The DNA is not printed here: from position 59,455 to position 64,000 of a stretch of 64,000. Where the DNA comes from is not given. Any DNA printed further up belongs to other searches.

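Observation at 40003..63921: Tandem array of five giant secreted multi-module paralogs with no recognisable anchor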

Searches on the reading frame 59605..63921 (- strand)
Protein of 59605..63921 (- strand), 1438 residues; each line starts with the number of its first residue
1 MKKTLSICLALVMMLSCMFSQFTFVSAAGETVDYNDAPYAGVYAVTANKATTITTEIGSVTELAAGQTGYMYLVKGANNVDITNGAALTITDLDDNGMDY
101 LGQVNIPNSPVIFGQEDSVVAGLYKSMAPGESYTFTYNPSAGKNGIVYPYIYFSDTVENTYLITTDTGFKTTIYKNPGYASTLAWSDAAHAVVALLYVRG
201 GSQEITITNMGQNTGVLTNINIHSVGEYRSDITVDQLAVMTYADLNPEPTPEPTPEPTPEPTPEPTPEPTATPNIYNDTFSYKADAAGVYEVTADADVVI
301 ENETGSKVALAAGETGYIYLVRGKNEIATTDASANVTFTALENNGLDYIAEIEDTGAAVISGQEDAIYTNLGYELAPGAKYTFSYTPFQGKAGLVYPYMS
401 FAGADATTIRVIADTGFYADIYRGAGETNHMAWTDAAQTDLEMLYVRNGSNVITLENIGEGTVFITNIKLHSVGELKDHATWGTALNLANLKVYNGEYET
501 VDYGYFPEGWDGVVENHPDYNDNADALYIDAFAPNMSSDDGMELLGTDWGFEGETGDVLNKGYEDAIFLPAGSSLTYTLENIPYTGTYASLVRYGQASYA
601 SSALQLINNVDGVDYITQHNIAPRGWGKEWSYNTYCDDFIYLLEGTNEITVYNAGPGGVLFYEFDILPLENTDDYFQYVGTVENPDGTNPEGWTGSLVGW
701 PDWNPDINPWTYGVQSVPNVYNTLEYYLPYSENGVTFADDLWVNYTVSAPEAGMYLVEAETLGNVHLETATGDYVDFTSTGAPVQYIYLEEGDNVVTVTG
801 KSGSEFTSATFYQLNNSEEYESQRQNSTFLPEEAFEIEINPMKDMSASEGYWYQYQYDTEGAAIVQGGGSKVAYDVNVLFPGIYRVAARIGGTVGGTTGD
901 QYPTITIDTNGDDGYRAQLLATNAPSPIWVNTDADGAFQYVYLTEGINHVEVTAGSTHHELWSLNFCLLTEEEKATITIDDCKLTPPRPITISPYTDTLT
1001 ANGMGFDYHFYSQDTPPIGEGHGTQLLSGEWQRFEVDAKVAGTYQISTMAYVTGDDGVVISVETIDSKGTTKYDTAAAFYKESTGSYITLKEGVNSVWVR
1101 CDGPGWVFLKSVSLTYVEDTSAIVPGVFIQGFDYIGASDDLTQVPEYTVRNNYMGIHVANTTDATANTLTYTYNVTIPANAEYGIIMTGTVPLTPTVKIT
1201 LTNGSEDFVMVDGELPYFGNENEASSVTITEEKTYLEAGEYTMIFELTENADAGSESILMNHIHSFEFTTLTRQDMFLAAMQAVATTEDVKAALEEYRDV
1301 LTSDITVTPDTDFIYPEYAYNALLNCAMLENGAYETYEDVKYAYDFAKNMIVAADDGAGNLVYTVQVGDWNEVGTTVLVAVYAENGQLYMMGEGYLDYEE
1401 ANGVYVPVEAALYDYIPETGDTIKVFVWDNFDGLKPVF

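Call 4: search_protein_families(library=pfam, proteins=[window:59605-63921:-], max_evalue=0.01)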
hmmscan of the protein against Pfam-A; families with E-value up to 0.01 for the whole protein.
window:59605-63921:- (1438 aa): 1 family
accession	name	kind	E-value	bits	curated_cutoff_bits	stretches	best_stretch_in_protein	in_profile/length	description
PF05887.16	Trypan_PARP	-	0.0031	17.9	100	1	246-272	88-114/134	Procyclic acidic repetitive protein (PARP)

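Call 10: search_solved_structures(query=window:59605-63921:-, max_evalue=1)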
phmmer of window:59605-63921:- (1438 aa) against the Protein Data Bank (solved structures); distinct sequences matched with E-value up to 1: 1.
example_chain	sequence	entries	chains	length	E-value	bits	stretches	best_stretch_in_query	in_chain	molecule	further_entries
4l3a_A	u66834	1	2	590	0.0022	18.5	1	227-298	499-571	Internalin K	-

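Call 13: find_homologous_proteins(query=window:59605-63921:-, max_evalue=0.001)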
Query window:59605-63921:- (1438 aa): 38 proteins with E <= 0.001 among 8000 candidates.
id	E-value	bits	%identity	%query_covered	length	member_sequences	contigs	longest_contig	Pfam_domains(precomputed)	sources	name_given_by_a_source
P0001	0.0e+0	1979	62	100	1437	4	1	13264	-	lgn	-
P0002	0.0e+0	1932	62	99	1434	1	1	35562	-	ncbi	-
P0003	0.0e+0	1810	59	100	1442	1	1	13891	-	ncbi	-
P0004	0.0e+0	1032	55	65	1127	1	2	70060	-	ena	-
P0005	9.0e-211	721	47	32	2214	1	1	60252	PF00245.26,PF13472.13,PF00657.29,PF16255.12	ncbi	-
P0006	4.1e-206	705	47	32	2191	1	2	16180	PF00245.26,PF13472.13,PF00657.29,PF16255.12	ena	-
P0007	7.0e-205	701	47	32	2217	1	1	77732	PF00245.26,PF13472.13,PF00657.29,PF16255.12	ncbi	-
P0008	7.2e-205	701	47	32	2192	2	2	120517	PF00245.26,PF13472.13,PF00657.29,PF16255.12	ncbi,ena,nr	ncbi:MAG: alkaline phosphatase [Clostridia bacterium]|nr:alkaline phosphatase [Clostridia bacterium]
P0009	5.2e-194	665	45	32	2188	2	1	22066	PF00245.26,PF13472.13,PF00657.29,PF16255.12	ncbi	-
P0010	1.2e-192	661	47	32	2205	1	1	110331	PF00245.26,PF13472.13,PF00657.29,PF16255.12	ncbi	-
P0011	6.1e-182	625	41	34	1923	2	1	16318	PF21231.3,PF22842.4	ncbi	-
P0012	1.9e-179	617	42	34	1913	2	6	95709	PF13229.13,PF21231.3,PF22842.4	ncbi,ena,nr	ncbi:MAG: right-handed parallel beta-helix repeat-containing protein [Clostridia bacterium]|nr:right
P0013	9.2e-170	585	56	34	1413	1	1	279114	PF13229.13,PF21231.3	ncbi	-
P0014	1.7e-139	485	48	34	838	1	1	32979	-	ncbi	-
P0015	5.7e-127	443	39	34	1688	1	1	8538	PF13229.13,PF21231.3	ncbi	-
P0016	1.6e-90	322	35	34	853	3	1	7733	PF22768.2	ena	-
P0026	1.9e-7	47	22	24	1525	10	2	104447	PF13229.13,PF21231.3,PF03422.22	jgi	-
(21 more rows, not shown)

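Call 14: find_encoding_contigs(protein=P0002, flank=10000, max_places=3)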
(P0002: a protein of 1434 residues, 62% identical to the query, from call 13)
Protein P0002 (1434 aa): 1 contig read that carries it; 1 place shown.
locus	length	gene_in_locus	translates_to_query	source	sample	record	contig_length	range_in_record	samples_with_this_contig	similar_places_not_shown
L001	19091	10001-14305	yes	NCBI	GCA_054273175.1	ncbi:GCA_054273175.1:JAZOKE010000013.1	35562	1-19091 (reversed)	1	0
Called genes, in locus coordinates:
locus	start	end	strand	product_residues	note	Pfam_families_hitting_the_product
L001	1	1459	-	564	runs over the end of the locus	PF13320:GH123_cat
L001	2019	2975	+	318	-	PF00528:BPD_transp_1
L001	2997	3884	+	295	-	PF00528:BPD_transp_1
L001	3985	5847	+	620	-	-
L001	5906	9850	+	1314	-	PF03422:CBM_6 (weak), PF16990:CBM_35 (faint), PF22842:Pel9A-like_beta_helix (faint), PF21231:GH141_M, PF13229:Beta_helix (faint), PF00395:SLH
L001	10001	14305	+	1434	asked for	-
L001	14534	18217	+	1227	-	-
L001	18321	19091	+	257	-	?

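Call 15: find_encoding_contigs(protein=P0004, flank=10000, max_places=3)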
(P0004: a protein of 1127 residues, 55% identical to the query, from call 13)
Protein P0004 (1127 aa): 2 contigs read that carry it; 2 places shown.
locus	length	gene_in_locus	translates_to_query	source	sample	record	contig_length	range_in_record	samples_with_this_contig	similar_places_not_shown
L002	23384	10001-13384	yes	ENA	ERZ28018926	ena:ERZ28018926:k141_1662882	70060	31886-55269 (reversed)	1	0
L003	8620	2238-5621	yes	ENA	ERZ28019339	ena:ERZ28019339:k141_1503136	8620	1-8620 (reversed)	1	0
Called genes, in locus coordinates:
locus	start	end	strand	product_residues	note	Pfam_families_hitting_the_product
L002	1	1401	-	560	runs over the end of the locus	PF13320:GH123_cat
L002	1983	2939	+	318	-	PF00528:BPD_transp_1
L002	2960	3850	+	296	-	PF00528:BPD_transp_1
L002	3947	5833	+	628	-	-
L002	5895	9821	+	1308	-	PF03422:CBM_6, PF21231:GH141_M, PF00395:SLH (weak)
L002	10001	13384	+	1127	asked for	-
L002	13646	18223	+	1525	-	-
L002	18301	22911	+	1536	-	-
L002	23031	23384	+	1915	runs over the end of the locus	PF21231:GH141_M, PF13229:Beta_helix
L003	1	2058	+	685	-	?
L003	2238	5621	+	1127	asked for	-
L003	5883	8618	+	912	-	?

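Call 59: search_protein_families(library=pfam, proteins=[L002:3947-5833:+, L002:5895-9821:+, L002:1983-2939:+, L002:1-1401:-, P0008, P0016], max_evalue=0.001)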
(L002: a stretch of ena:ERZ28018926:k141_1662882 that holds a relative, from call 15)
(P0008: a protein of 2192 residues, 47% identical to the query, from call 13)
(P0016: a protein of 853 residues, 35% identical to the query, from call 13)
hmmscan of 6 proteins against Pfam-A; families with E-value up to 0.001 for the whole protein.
L002:3947-5833:+ (628 aa): 0 families

L002:5895-9821:+ (1308 aa): 4 families
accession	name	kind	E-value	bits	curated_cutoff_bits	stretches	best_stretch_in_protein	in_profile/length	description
PF00395.25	SLH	-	5.8e-16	58.6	20.8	2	1255-1297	2-43/44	S-layer homology domain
PF03422.21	CBM_6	-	3.2e-15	57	28.9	1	93-176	33-123/125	Carbohydrate binding module (family 6)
PF21231.2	GH141_M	-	1.5e-09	38.3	27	1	473-620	3-155/156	GH141 insertion domain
PF13229.12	Beta_helix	-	0.00015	21.9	25.9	0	770-891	34-157/158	Right handed beta helix region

L002:1983-2939:+ (318 aa): 1 family
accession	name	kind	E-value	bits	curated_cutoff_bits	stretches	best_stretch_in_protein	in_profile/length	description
PF00528.27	BPD_transp_1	-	7.1e-13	49.1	26.4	1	103-309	1-179/184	Binding-protein-dependent transport system inner membrane component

L002:1-1401:- (467 aa): 2 families
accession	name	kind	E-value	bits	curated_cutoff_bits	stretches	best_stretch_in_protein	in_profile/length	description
PF13320.12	GH123_cat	-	2.1e-87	294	23.1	1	181-466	1-276/324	Glycoside hydrolase 123, catalytic domain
PF22680.2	Glyco_hydro_123_N_2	-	0.00063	20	27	0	102-147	98-140/142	Glycoside hydrolase 123 N-terminal domain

P0008 (2192 aa): 4 families
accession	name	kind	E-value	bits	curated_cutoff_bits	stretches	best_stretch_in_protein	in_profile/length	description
PF00245.25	Alk_phosphatase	-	6.9e-52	177.2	24.4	1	30-319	1-321/423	Alkaline phosphatase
PF13472.12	Lipase_GDSL_2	-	1.5e-16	61.8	32.9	1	1994-2181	2-178/178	GDSL-like Lipase/Acylhydrolase family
PF00657.28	Lipase_GDSL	-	5.1e-11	43.5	23.6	1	1994-2186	4-208/208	GDSL-like Lipase/Acylhydrolase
PF16255.11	Lipase_GDSL_lke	-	6.7e-09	35.8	29.2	1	1991-2099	3-115/203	GDSL-like Lipase/Acylhydrolase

P0016 (853 aa): 1 family
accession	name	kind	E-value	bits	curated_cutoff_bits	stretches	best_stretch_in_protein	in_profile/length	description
PF22768.1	SPP1_Dit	-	8.3e-07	29.6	25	0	296-344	44-91/97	Siphovirus-type tail component, C-terminal domain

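Call 67: search_solved_structures(query=L002:3947-5833:+, max_evalue=1)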
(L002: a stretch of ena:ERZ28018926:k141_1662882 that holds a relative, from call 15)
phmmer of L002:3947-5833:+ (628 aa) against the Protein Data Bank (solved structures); distinct sequences matched with E-value up to 1: 0.

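Call 68: search_protein_families(library=ncbifam, proteins=[L002:3947-5833:+], max_evalue=0.01)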
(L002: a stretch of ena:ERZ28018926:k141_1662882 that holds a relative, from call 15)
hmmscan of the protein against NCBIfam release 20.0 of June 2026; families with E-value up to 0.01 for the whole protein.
L002:3947-5833:+ (628 aa): 0 families

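Call 76: find_encoding_contigs(protein=P0026, flank=10000, max_places=2)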
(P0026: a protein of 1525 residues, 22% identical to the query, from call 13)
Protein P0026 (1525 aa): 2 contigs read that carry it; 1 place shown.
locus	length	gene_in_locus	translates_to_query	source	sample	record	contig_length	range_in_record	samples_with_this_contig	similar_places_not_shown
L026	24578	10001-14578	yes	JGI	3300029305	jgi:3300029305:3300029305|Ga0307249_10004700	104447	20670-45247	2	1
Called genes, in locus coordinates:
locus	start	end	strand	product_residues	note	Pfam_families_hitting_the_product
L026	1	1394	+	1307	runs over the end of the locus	PF03422:CBM_6 (weak), PF22842:Pel9A-like_beta_helix (faint), PF21231:GH141_M, PF00395:SLH (weak)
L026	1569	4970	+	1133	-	-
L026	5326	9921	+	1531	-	PF21231:GH141_M, PF13229:Beta_helix (weak)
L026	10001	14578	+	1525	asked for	PF03422:CBM_6, PF21231:GH141_M, PF13229:Beta_helix (weak)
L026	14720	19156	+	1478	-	PF21231:GH141_M, PF13229:Beta_helix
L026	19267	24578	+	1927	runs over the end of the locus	PF22842:Pel9A-like_beta_helix (weak), PF21231:GH141_M, PF13229:Beta_helix (weak)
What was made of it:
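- The precomputed annotations list faint Pel9A-like_beta_helix hits on relatives (calls 13, 14, 76).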
